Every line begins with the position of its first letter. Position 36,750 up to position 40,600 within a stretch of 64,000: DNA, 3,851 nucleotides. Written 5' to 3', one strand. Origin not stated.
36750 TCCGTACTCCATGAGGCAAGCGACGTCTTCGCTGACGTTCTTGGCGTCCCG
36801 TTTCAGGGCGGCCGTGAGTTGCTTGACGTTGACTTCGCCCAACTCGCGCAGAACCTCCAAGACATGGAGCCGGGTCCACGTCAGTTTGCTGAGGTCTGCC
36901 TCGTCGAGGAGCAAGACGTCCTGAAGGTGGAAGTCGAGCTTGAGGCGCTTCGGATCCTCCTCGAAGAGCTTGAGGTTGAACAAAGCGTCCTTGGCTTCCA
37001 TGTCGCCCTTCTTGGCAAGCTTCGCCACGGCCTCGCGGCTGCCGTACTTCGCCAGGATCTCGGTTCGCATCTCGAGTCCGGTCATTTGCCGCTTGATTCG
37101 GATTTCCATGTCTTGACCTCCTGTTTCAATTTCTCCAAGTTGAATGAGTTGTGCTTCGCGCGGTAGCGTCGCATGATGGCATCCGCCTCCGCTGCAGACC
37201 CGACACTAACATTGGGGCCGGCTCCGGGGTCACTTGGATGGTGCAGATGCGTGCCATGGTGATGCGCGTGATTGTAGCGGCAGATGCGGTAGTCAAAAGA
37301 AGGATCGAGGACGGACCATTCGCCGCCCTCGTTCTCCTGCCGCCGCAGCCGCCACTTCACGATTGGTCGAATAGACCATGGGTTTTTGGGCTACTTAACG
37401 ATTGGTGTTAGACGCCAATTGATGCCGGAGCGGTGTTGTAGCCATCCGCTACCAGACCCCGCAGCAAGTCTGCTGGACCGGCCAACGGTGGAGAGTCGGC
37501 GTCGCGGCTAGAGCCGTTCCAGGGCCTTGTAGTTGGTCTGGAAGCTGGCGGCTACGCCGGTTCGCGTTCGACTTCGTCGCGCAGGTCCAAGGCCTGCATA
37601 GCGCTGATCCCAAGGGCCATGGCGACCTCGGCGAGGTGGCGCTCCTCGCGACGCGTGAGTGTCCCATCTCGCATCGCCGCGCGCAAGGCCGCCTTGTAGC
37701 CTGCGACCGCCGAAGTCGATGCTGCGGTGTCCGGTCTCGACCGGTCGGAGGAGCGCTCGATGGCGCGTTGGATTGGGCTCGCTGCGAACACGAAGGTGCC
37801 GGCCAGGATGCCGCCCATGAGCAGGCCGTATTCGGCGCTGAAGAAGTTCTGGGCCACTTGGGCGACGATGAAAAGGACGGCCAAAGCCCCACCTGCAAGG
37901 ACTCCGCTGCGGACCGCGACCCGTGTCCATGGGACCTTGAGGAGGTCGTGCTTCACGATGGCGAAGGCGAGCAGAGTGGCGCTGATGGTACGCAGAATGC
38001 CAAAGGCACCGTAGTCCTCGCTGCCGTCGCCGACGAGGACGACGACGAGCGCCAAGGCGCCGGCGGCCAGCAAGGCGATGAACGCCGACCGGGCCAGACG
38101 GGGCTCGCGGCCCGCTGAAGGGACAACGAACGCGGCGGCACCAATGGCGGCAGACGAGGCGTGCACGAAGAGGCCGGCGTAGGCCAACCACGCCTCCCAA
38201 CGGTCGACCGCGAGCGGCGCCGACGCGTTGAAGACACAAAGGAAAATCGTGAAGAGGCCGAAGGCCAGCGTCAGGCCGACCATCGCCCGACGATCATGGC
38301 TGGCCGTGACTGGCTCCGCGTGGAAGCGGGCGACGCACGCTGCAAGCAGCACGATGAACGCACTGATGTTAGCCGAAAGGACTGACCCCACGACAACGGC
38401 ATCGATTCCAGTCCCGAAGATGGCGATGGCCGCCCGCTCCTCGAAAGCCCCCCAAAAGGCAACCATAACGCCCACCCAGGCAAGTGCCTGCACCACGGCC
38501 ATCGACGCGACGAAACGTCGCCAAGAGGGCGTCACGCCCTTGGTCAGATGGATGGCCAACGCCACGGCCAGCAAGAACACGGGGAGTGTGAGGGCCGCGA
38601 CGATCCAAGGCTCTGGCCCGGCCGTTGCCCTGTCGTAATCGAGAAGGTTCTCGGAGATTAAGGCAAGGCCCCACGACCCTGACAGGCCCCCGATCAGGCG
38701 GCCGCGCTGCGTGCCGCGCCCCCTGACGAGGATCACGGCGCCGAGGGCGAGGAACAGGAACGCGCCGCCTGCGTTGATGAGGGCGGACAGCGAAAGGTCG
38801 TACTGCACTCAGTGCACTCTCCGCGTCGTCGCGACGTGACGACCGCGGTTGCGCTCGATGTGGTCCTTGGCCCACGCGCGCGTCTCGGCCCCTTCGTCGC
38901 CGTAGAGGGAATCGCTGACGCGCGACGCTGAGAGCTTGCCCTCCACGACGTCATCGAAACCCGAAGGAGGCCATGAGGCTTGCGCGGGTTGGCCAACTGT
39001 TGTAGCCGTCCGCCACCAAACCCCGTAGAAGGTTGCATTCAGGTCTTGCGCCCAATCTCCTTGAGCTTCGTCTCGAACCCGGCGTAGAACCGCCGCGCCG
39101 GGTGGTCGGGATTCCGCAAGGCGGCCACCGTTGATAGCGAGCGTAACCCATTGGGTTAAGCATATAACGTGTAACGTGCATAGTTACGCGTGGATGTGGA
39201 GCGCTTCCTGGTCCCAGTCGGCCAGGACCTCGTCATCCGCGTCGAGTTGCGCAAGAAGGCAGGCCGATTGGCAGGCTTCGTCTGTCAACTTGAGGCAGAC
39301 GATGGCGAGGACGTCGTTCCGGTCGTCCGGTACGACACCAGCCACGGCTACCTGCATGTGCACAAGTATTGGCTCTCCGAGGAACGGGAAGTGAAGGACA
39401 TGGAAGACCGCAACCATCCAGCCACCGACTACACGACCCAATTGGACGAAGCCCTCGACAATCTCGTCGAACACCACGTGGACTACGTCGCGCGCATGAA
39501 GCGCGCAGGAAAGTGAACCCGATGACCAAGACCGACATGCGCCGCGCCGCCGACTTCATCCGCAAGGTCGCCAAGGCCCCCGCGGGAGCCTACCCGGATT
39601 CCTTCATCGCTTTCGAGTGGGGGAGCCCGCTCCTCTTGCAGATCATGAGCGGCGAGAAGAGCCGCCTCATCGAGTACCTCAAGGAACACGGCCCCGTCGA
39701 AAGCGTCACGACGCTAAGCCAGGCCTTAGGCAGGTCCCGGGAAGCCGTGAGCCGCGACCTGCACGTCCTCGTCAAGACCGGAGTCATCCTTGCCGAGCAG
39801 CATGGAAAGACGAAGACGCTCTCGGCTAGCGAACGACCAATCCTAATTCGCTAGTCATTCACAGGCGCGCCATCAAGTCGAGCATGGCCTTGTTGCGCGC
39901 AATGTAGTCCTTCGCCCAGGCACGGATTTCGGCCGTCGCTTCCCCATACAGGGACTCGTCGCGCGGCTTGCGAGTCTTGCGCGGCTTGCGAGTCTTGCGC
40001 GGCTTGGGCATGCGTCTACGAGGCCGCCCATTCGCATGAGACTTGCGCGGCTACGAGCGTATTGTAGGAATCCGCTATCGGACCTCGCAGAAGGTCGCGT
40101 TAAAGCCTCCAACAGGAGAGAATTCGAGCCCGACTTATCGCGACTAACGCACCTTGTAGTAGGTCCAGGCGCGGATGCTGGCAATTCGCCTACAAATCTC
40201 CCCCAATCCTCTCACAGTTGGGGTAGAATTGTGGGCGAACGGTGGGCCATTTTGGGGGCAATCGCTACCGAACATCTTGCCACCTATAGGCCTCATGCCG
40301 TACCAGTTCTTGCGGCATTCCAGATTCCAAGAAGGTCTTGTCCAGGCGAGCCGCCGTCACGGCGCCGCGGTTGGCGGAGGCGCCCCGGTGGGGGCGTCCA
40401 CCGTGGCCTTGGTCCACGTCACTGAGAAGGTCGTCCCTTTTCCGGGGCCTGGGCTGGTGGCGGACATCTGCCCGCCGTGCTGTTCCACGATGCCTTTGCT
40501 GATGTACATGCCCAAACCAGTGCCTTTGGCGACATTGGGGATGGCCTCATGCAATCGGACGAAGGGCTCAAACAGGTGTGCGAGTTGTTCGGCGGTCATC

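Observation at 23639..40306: Dispersed ~106-bp repeat with conserved ends and a variable 25-nt core (copies at 23639, 29544 and a divergent one at 40189)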

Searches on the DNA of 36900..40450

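Call 93: search_rna_families(source=window, start=36900, end=40450, threshold=evalue, max_evalue=1)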
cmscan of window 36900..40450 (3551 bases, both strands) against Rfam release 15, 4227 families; matches with E-value up to 1: 0.
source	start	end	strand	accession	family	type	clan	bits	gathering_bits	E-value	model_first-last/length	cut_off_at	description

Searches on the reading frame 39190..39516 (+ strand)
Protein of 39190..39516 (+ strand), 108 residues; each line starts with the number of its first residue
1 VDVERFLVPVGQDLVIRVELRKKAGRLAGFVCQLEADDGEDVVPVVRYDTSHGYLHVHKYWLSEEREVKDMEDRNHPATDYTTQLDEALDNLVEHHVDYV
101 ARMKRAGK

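Call 43: search_protein_families(library=pfam, proteins=[window:39190-39516:+], max_evalue=0.01)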
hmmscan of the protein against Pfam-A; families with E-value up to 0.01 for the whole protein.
window:39190-39516:+ (108 aa): 1 family
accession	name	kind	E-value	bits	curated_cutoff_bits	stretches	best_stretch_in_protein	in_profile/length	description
PF24839.1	DUF7718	-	2.1e-15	56.9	25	1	1-105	1-100/104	Domain of unknown function (DUF7718)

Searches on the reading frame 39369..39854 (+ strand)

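Call 40: search_protein_families(library=pfam, proteins=[window:39369-39854:+], max_evalue=0.01)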
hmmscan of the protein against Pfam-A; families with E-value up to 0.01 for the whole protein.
window:39369-39854:+ (161 aa): 8 families
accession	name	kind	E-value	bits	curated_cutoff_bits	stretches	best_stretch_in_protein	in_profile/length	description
PF25212.1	HVO_A0114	-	1.6e-10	41.1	27.6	1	88-150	15-76/84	HVO_A0114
PF08279.18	HTH_11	-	1.5e-05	25.2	25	1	98-144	3-50/55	HTH domain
PF08220.18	HTH_DeoR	-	0.00027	21.1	21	1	99-146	4-49/57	DeoR-like helix-turn-helix domain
PF12802.13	MarR_2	-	0.0021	18.6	27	1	95-140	5-50/61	MarR family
PF09339.16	HTH_IclR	-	0.003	17.7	22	1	99-139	7-47/52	IclR helix-turn-helix domain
PF19187.6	HTH_PafC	-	0.0048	17.2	32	1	100-148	9-55/115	PafC helix-turn-helix domain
PF12840.13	HTH_20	-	0.0063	16.9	27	0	99-140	8-48/51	Helix-turn-helix domain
PF13545.12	HTH_Crp_2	-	0.0098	16.3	27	0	114-141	26-53/70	Crp-like helix-turn-helix domain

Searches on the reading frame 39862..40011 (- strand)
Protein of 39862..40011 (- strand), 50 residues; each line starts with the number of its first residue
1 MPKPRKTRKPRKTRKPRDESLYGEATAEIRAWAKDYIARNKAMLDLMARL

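Call 72: search_protein_families(library=pfam, proteins=[window:39862-40011:-], max_evalue=0.1)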
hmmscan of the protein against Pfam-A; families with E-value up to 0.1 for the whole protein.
seq(50 aa): 1 family
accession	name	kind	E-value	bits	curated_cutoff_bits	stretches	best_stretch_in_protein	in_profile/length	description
PF23359.1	Lsr2_DNA-bd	-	0.02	14.7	26.9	1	24-35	4-15/37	Lsr2 DNA-binding domain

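Call 100: search_protein_representatives(protein=window:39862-40011:-)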
Query: 50 residues. Proteins with E-value up to 0.001 (for the whole library): 6; up to 1e-10: 1; up to 1e-30: 0. The best 6 are listed.
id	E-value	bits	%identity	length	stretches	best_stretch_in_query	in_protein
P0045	1.3e-11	59.3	35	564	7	1-45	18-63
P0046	3.9e-07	45.5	70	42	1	18-50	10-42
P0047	5.0e-07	45.1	76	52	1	18-50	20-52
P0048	8.7e-07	44.4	76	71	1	18-50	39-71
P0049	1.3e-05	40.8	74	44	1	20-50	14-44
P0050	2.7e-05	39.8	69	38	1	19-50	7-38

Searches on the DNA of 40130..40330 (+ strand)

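Call 59: search_dna_similar(query=window:40130-40330:+, collection=plasmids, mode=distant, max_evalue=0.01, max_rows=10)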
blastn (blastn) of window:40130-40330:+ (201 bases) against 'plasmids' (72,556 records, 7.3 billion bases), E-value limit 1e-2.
No match.

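Call 61: search_dna_similar(query=window:40130-40330:+, collection=phages, mode=distant, max_evalue=0.01, max_rows=10)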
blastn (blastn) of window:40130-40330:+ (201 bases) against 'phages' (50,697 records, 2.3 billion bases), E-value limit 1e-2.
No match.

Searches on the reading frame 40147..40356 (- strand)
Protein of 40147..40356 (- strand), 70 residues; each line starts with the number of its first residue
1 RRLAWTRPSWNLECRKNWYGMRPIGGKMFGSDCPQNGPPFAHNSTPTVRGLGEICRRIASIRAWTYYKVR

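Call 41: find_homologous_proteins(query=window:40147-40356:-, max_evalue=10)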
Query seq(70 aa): no candidate shares three 5-residue words with the query. No homologue found.
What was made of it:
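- On Protein-coding gene or pseudogene: There are no protein relatives (call 41).
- The only intact ORF, on the minus strand of C, has no relative among 5.8e9 protein clusters (call 41).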
